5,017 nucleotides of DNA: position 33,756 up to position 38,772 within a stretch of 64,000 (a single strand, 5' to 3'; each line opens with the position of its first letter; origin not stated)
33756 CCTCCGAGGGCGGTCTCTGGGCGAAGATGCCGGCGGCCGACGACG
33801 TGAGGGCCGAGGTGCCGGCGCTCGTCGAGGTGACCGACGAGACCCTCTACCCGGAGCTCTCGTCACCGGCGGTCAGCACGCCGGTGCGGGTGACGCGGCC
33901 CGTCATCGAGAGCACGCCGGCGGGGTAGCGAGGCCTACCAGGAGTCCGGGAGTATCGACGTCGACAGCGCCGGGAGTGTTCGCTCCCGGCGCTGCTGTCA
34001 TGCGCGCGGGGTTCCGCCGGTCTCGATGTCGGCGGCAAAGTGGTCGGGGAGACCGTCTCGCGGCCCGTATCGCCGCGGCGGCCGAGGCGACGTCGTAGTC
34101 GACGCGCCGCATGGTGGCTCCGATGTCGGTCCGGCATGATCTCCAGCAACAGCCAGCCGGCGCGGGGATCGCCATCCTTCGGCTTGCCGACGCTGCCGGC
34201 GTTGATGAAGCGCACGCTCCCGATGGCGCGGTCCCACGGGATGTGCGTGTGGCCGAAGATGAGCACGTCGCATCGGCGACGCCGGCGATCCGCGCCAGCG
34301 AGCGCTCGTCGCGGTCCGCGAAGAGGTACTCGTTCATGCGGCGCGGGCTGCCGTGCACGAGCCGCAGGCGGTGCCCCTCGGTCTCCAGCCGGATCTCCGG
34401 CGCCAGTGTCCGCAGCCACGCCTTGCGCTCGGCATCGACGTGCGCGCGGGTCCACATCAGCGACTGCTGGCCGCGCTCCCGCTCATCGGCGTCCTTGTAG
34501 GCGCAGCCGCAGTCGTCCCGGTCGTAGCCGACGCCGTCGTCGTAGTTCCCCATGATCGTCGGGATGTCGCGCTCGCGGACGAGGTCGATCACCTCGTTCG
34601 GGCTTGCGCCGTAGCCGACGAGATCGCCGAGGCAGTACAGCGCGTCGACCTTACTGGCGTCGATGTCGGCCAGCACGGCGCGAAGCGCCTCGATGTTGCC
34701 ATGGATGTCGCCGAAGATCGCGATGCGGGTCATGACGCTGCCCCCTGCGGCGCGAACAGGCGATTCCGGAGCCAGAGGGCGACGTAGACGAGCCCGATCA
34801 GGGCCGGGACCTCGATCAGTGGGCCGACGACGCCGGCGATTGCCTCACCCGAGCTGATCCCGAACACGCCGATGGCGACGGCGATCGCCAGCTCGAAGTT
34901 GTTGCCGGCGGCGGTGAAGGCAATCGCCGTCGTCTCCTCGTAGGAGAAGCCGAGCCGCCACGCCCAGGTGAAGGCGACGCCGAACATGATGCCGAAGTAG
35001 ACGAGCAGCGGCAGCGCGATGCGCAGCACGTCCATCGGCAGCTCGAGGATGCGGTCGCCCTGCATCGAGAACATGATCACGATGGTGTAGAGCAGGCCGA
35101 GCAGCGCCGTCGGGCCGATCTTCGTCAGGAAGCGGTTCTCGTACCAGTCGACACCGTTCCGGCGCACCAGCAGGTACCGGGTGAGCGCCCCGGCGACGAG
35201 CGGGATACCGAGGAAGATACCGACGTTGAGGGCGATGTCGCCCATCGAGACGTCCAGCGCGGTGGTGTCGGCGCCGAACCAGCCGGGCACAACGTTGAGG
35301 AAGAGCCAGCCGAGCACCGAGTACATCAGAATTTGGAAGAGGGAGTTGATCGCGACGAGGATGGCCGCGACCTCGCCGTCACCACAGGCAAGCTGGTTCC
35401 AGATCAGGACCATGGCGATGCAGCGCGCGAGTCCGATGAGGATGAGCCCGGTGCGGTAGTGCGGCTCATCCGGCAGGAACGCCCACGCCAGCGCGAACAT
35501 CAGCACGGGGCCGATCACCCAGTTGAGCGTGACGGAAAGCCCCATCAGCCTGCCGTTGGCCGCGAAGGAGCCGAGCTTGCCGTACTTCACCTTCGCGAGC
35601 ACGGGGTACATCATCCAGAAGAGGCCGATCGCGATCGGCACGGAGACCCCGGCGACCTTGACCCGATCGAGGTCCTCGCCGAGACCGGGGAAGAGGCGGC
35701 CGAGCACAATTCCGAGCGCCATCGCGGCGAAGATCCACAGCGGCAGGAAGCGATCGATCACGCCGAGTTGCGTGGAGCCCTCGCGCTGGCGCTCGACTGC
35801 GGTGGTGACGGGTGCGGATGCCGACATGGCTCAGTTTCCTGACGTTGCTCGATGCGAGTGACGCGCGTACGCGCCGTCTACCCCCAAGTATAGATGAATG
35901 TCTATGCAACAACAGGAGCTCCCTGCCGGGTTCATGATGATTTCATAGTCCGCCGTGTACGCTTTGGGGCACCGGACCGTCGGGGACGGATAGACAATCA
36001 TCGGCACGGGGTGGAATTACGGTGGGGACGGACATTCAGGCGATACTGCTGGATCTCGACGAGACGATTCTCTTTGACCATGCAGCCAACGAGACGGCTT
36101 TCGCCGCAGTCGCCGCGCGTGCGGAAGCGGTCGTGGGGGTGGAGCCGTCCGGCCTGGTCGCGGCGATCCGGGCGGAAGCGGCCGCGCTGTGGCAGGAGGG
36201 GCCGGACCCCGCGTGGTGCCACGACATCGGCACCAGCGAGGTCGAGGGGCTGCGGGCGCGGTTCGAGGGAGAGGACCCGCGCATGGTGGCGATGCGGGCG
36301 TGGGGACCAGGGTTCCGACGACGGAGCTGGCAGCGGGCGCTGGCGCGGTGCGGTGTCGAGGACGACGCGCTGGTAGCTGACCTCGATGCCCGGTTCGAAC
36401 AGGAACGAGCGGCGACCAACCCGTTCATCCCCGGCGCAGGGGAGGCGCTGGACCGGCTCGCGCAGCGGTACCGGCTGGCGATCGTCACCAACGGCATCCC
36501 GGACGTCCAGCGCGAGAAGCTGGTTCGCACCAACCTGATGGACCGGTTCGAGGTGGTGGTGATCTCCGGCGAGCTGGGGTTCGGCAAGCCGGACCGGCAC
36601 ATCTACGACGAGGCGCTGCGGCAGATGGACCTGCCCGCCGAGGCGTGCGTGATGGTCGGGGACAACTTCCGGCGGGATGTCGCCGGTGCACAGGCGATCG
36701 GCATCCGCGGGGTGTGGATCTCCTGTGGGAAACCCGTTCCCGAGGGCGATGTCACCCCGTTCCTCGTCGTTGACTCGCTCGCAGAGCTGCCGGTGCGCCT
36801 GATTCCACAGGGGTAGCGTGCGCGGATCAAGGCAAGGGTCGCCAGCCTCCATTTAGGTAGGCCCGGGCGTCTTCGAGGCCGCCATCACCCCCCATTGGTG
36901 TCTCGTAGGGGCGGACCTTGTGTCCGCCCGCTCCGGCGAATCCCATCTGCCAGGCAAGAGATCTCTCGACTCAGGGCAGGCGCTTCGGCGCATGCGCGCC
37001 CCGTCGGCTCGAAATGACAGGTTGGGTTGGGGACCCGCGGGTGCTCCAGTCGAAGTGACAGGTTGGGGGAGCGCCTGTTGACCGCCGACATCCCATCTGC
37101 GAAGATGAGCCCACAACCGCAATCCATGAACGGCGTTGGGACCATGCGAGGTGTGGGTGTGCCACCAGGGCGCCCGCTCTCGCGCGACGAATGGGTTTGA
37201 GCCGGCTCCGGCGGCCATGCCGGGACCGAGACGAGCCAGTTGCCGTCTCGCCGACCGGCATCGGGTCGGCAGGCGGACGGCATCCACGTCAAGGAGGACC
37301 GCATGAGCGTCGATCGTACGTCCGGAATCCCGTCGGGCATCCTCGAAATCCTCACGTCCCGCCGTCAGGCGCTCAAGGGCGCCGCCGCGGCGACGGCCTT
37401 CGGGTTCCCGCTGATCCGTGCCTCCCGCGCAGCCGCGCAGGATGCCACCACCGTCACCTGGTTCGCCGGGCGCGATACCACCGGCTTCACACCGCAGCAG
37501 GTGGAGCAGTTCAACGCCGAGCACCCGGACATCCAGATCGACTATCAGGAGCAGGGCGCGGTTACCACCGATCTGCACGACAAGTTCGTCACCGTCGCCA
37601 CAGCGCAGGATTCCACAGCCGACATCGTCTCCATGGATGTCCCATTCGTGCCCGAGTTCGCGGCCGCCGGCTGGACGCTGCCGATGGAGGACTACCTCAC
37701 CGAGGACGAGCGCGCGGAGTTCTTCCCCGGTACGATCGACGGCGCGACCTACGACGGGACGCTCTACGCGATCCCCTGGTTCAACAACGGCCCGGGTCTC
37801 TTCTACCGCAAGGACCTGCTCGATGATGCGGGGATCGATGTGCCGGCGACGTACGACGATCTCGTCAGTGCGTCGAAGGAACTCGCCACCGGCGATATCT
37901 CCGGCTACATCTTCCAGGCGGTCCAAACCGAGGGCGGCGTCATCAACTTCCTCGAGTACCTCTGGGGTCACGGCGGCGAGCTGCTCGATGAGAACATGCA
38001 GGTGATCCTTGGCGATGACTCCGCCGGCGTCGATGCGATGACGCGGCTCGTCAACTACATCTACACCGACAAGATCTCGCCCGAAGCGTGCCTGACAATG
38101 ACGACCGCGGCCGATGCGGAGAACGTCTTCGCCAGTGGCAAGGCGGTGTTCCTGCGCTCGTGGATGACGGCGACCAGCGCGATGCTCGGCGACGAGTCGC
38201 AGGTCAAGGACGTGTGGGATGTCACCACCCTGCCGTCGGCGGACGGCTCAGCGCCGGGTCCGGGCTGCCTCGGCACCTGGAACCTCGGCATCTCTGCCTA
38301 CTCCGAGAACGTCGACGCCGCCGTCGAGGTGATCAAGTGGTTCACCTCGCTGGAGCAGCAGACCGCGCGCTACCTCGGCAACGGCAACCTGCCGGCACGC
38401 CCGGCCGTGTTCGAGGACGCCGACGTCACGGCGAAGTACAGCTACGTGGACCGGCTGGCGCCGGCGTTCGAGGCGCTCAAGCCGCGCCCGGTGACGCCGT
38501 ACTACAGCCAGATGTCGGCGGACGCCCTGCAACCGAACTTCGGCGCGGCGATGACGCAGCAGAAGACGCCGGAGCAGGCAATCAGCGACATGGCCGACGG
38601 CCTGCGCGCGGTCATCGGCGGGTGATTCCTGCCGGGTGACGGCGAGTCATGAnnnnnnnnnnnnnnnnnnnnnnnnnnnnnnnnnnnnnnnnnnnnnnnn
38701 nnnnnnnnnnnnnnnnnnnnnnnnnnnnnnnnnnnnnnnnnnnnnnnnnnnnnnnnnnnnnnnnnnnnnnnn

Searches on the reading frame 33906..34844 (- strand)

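Call 29: search_protein_families(library=pfam, proteins=[window:33906-34844:-], max_evalue=0.0001)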
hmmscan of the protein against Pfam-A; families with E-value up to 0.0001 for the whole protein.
window:33906-34844:- (313 aa): 2 families
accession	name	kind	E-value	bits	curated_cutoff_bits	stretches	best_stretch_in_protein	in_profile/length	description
PF00149.33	Metallophos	-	9.7e-12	46.1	21.5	1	40-117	2-81/191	Calcineurin-like phosphoesterase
PF12850.12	Metallophos_2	-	9.1e-11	42.4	27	1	40-172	2-91/154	Calcineurin-like phosphoesterase superfamily domain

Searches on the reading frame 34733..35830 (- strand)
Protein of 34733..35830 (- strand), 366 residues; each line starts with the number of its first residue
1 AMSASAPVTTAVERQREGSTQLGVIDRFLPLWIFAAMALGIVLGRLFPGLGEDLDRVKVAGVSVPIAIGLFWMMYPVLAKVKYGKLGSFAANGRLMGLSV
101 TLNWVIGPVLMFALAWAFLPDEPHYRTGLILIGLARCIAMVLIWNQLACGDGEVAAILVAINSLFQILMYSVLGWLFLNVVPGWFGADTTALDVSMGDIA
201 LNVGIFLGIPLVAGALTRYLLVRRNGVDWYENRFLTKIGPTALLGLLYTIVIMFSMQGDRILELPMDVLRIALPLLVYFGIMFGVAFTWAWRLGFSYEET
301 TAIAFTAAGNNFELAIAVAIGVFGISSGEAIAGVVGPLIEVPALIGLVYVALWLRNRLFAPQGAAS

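Call 29: search_protein_families(library=pfam, proteins=[window:34733-35830:-], max_evalue=0.0001)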
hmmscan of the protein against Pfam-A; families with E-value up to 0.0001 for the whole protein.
window:34733-35830:- (366 aa): 1 family
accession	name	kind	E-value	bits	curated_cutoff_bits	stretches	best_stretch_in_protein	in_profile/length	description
PF01758.21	SBF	-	6.6e-54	182.9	24.3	1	67-263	1-190/191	Sodium Bile acid symporter family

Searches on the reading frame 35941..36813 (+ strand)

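Call 29: search_protein_families(library=pfam, proteins=[window:35941-36813:+], max_evalue=0.0001)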
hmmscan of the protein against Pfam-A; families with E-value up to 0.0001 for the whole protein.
window:35941-36813:+ (291 aa): 3 families
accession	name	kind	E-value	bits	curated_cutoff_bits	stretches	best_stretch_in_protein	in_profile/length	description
PF00702.32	Hydrolase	-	4.3e-23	83.1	26.4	1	32-254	1-191/191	haloacid dehalogenase-like hydrolase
PF13419.12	HAD_2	-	1.2e-20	74.8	23.8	1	143-259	60-177/178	Haloacid dehalogenase-like hydrolase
PF13242.12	Hydrolase_like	-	6.4e-16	58.5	22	1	214-283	2-75/75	HAD-hyrolase-like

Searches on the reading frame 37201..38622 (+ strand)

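Call 29: search_protein_families(library=pfam, proteins=[window:37201-38622:+], max_evalue=0.0001)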
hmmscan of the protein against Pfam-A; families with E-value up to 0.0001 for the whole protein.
window:37201-38622:+ (474 aa): 2 families
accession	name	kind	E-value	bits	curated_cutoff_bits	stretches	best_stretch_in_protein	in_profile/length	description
PF01547.30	SBP_bac_1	-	7.7e-43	148.1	26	1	96-387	9-306/307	Bacterial extracellular solute-binding protein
PF13416.11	SBP_bac_8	-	7.4e-33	115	27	1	100-412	2-274/279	Bacterial extracellular solute-binding protein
